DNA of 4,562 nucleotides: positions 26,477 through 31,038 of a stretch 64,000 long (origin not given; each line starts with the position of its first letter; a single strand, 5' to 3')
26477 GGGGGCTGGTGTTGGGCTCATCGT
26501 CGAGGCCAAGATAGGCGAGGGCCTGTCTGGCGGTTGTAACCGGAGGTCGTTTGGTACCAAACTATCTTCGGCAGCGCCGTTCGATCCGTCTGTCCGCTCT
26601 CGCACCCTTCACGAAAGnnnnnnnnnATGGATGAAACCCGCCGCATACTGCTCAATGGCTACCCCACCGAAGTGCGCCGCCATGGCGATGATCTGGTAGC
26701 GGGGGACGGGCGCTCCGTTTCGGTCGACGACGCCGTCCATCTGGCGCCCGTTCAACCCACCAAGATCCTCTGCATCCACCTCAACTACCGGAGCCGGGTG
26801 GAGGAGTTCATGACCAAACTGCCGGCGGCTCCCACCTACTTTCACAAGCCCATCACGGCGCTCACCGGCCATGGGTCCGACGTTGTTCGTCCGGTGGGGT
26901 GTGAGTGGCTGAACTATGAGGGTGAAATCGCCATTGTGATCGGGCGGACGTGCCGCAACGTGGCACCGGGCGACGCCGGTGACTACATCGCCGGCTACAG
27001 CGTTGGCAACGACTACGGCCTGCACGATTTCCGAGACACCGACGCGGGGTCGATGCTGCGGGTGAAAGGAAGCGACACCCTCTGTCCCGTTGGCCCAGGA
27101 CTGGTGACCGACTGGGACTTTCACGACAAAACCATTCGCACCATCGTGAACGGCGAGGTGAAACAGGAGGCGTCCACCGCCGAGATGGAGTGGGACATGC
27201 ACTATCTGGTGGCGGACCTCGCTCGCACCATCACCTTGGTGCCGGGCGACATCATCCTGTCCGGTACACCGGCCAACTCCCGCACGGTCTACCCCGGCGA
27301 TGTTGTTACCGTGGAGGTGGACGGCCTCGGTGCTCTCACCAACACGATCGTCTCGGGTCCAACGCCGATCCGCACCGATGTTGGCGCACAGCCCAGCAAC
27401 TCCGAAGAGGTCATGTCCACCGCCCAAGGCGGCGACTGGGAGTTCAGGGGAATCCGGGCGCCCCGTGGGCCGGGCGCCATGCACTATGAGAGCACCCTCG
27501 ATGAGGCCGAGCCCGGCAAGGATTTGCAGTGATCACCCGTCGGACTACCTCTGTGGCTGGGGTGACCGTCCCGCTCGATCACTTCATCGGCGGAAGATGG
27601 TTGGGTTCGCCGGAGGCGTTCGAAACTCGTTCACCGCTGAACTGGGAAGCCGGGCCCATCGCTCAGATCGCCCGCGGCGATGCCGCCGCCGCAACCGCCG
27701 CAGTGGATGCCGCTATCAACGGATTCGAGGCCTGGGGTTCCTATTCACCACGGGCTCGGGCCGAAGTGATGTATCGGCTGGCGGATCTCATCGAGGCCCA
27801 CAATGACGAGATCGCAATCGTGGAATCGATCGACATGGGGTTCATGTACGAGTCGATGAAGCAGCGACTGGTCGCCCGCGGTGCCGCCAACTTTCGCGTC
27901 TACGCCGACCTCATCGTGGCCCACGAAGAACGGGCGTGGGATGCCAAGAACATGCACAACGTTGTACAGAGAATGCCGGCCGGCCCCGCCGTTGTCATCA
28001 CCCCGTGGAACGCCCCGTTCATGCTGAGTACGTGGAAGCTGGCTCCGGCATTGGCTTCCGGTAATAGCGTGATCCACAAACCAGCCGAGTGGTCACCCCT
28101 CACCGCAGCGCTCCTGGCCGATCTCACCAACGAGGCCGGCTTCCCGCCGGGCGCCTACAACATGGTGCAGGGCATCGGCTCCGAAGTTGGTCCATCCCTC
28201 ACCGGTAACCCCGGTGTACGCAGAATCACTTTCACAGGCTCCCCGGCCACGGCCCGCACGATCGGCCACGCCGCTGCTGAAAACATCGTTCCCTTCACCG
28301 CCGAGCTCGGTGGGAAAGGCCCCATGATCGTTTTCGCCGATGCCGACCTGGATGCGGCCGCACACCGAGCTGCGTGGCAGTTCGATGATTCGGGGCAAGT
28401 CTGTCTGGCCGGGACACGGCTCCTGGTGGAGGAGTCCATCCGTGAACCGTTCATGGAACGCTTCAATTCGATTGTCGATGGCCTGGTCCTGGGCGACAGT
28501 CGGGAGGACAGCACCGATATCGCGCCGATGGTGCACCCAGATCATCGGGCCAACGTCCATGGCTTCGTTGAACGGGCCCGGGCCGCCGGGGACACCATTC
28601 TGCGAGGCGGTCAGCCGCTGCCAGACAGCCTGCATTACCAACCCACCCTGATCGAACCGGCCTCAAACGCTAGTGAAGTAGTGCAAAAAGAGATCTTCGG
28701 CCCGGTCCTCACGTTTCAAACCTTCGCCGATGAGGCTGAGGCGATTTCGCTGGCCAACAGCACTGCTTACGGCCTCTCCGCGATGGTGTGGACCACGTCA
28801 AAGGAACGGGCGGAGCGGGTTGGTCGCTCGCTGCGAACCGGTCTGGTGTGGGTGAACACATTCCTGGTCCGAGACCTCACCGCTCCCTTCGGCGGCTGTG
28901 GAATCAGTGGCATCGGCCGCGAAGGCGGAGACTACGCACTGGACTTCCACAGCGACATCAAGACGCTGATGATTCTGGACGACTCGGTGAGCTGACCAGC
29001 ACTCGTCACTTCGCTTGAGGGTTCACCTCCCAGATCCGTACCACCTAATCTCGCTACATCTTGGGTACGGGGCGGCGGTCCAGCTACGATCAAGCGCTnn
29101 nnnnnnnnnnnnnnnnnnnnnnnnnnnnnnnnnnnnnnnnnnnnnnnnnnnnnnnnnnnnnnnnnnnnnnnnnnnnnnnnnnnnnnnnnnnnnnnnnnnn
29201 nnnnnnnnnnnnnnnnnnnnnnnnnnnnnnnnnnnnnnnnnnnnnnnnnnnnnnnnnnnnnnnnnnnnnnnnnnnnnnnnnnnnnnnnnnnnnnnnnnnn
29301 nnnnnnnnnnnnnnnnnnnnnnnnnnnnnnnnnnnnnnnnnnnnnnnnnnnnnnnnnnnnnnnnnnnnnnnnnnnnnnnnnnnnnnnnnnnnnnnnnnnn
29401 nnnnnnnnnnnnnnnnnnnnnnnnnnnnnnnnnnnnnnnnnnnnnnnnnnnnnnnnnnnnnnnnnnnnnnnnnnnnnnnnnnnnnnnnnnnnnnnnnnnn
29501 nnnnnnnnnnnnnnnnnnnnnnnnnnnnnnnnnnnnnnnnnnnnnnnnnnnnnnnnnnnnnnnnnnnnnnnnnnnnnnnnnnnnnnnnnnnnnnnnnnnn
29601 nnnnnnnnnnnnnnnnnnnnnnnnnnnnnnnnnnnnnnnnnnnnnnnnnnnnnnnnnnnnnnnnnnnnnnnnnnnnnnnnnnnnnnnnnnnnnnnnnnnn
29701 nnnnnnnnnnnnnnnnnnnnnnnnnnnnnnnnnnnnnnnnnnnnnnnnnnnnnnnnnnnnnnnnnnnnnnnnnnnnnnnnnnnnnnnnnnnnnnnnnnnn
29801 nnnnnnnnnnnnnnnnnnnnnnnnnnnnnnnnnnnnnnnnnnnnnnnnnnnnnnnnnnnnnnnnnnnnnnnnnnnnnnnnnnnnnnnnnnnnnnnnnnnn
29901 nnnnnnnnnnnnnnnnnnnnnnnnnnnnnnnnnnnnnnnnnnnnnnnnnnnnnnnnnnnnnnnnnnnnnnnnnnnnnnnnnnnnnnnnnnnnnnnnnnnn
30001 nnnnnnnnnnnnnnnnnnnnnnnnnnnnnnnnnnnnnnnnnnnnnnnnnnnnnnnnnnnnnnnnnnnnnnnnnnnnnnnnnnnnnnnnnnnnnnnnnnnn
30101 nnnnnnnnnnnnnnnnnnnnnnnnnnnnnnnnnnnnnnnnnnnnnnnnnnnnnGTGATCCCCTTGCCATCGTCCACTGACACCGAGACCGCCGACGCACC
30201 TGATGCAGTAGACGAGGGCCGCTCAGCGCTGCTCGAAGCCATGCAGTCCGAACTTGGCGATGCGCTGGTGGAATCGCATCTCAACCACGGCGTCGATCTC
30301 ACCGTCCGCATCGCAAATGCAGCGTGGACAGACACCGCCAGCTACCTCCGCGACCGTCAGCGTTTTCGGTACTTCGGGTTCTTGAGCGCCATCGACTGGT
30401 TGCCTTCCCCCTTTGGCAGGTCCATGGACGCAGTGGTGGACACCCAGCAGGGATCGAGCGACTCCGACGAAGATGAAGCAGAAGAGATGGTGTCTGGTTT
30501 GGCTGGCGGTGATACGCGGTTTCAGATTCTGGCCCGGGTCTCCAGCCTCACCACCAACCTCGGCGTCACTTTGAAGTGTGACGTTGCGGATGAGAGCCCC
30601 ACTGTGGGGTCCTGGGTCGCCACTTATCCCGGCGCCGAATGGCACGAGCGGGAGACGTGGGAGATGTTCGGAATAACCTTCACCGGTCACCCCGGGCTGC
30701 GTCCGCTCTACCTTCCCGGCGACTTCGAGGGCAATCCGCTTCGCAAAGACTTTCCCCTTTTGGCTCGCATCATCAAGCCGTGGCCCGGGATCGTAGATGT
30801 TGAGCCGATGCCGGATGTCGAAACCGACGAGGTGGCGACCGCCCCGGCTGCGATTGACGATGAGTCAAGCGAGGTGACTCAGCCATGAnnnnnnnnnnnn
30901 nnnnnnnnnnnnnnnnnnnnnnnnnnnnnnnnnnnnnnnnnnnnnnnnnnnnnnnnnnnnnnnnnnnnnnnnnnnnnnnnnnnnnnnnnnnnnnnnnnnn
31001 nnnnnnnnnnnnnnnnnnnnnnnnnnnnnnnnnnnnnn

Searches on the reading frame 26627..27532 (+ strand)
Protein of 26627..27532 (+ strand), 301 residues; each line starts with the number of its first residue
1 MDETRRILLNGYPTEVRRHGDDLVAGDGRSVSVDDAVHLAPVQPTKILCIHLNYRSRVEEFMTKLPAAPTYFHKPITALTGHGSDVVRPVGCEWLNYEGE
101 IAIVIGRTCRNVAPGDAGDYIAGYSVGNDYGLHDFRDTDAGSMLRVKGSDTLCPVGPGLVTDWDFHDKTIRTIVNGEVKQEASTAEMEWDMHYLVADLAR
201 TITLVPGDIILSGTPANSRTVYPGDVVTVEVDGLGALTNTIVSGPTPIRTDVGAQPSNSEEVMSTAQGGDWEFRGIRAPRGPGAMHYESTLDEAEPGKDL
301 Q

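Call 85: search_protein_families(library=ncbifam, proteins=[window:26627-27532:+], max_evalue=0.00001)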
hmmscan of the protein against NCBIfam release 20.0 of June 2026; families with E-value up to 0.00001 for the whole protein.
window:26627-27532:+ (301 aa): 6 families
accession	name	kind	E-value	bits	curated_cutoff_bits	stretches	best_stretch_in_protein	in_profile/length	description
NF009399.0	PRK12764.1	equivalog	1.9e-65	221.8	444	1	33-269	10-253/501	fumarylacetoacetate hydrolase family protein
TIGR02303.1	HpaG-C-term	equivalog_domain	5.6e-59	199.6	276.4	1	6-243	4-244/245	4-hydroxyphenylacetate degradation bifunctional isomerase/decarboxylase, C-terminal subunit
NF011750.0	PRK15203.1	equivalog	1.5e-46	159.1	811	1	27-244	205-425/429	4-hydroxyphenylacetate degradation bifunctional isomerase/decarboxylase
NF053535.1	DhyDRhmHlse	equivalog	4.7e-34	118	500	1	45-242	71-279/284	2,4-didehydro-3-deoxy-L-rhamnonate hydrolase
TIGR02305.1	HpaG-N-term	equivalog_domain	1.1e-32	113.3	228.65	1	62-241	26-205/205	4-hydroxyphenylacetate degradation bifunctional isomerase/decarboxylase, N-terminal subunit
NF007967.0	PRK10691.1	equivalog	4.8e-26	91.5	201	1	45-235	17-213/219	fumarylacetoacetate hydrolase family protein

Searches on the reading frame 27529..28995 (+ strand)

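Call 85: search_protein_families(library=ncbifam, proteins=[window:27529-28995:+], max_evalue=0.00001)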
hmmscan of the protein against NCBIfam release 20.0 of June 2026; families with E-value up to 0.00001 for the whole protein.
window:27529-28995:+ (488 aa): 40 families (the best 25 are shown)
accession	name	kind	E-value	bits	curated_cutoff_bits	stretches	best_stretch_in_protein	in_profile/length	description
TIGR02299.1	HpaE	equivalog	8.5e-146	486.4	638.35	1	17-482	2-476/488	5-carboxymethyl-2-hydroxymuconate semialdehyde dehydrogenase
TIGR03216.1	OH_muco_semi_DH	equivalog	1.1e-121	406.8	693.25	1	17-482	2-479/481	2-hydroxymuconic semialdehyde dehydrogenase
TIGR01804.1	BADH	equivalog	2.8e-115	385.5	668.6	1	19-478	1-467/467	betaine-aldehyde dehydrogenase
NF010000.0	PRK13473.1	subfamily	1.2e-110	370.4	615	1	43-482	29-472/475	aminobutyraldehyde dehydrogenase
NF009725.0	PRK13252.1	equivalog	1.3e-106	357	593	1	17-482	8-479/488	betaine-aldehyde dehydrogenase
NF045735.1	PaDhStyDPseudo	equivalog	1.5e-99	333.9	850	1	19-482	6-481/483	phenylacetaldehyde dehydrogenase StyD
NF007352.0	PRK09847.1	equivalog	6.2e-97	325.1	850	1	27-482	33-491/495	aldehyde dehydrogenase PuuC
NF045736.1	PaDhStyDRhodo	equivalog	8.8e-97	324.6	800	1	17-470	4-465/479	phenylacetaldehyde dehydrogenase StyD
NF050026.1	AcaldDHExaC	equivalog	6.4e-95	318.6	900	1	14-482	14-493/503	acetaldehyde dehydrogenase ExaC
NF006916.0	PRK09407.1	equivalog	9.1e-95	318.2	521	1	39-479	42-489/526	succinic semialdehyde dehydrogenase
TIGR03374.1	ABALDH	equivalog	7.8e-90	301.9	909.3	1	43-482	28-471/472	aminobutyraldehyde dehydrogenase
TIGR01780.1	SSADH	subfamily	3.3e-89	299.8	646.35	1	44-477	10-447/448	succinate-semialdehyde dehydrogenase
NF042993.1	AlphKGSA_gudD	equivalog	1.8e-85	287.5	770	1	18-482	6-480/481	alpha-ketoglutaric semialdehyde dehydrogenase GucD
NF040648.1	lactal_redase_Meth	equivalog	9.2e-81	272.2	650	1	19-482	2-462/463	lactaldehyde dehydrogenase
NF008415.0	PRK11241.1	equivalog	3.4e-78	263.5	828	1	19-482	14-480/482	NADP-dependent succinate-semialdehyde dehydrogenase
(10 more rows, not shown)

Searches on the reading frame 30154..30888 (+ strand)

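Call 93: search_protein_families(library=pfam, proteins=[window:30154-30888:+], max_evalue=0.00001)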
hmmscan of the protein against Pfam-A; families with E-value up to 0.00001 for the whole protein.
window:30154-30888:+ (244 aa): 1 family
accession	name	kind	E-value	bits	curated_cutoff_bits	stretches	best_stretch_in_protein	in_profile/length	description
PF00329.25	Complex1_30kDa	-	3.6e-31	108.7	22.5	1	52-202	2-120/124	Respiratory-chain NADH dehydrogenase, 30 Kd subunit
